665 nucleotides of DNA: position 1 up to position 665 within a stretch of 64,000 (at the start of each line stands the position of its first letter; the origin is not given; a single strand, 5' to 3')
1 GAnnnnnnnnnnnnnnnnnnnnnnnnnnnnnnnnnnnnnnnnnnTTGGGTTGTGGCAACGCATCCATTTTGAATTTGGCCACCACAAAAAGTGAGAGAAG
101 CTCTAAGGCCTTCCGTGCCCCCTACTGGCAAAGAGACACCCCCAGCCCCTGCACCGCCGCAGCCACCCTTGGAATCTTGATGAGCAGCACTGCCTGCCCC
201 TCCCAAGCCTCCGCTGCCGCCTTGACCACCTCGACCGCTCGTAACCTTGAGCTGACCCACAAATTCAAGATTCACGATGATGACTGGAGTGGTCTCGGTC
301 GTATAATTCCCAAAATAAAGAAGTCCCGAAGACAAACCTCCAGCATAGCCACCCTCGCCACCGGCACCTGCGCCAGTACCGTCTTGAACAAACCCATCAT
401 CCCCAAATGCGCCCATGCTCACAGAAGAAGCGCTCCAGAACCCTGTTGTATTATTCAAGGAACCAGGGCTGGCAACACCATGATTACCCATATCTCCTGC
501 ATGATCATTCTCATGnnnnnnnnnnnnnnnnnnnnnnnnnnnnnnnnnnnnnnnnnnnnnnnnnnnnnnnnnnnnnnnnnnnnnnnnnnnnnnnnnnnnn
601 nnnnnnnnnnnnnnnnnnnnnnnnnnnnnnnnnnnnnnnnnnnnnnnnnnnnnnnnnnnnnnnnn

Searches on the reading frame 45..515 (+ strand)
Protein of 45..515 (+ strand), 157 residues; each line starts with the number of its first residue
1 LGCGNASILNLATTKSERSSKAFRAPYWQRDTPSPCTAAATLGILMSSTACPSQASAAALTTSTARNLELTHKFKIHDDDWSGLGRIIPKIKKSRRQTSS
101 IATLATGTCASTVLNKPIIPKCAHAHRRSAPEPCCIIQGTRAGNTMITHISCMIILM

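Call 55: search_protein_families(library=pfam, alignment_id=A7, max_evalue=0.00001)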
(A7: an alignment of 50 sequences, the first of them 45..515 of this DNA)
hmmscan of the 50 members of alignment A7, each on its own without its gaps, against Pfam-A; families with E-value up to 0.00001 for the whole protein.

A. member 1, window:45-515:+ (157 aa): 0 families

B. families by the number of members that match (of 50 scanned): 90 families (the first 25 are shown)
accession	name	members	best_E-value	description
PF00288.32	GHMP_kinases_N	3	5.9e-17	GHMP kinases N terminal domain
PF13847.12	Methyltransf_31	3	5.7e-15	Methyltransferase domain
PF00202.27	Aminotran_3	2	1.9e-119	Aminotransferase class-III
PF01209.24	Ubie_methyltran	2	1.1e-58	ubiE/COQ5 methyltransferase family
PF08241.18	Methyltransf_11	2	7.8e-20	Methyltransferase domain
PF13649.12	Methyltransf_25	2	4.3e-18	Methyltransferase domain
PF08242.18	Methyltransf_12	2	6.2e-17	Methyltransferase domain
PF00771.25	FHIPEP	1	4.1e-234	FHIPEP family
PF00368.23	HMG-CoA_red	1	1.4e-101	Hydroxymethylglutaryl-coenzyme A reductase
PF00814.31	TsaD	1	4.6e-90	tRNA N6-adenosine threonylcarbamoyltransferase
PF00378.25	ECH_1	1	1.2e-80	Enoyl-CoA hydratase/isomerase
PF00425.24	Chorismate_bind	1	1.4e-75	chorismate binding enzyme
PF02568.20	ThiI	1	1.4e-70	Thiamine biosynthesis protein (ThiI)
PF03109.22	ABC1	1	3e-70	ABC1 atypical kinase-like domain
PF01142.23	TruD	1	8.8e-70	tRNA pseudouridine synthase D (TruD)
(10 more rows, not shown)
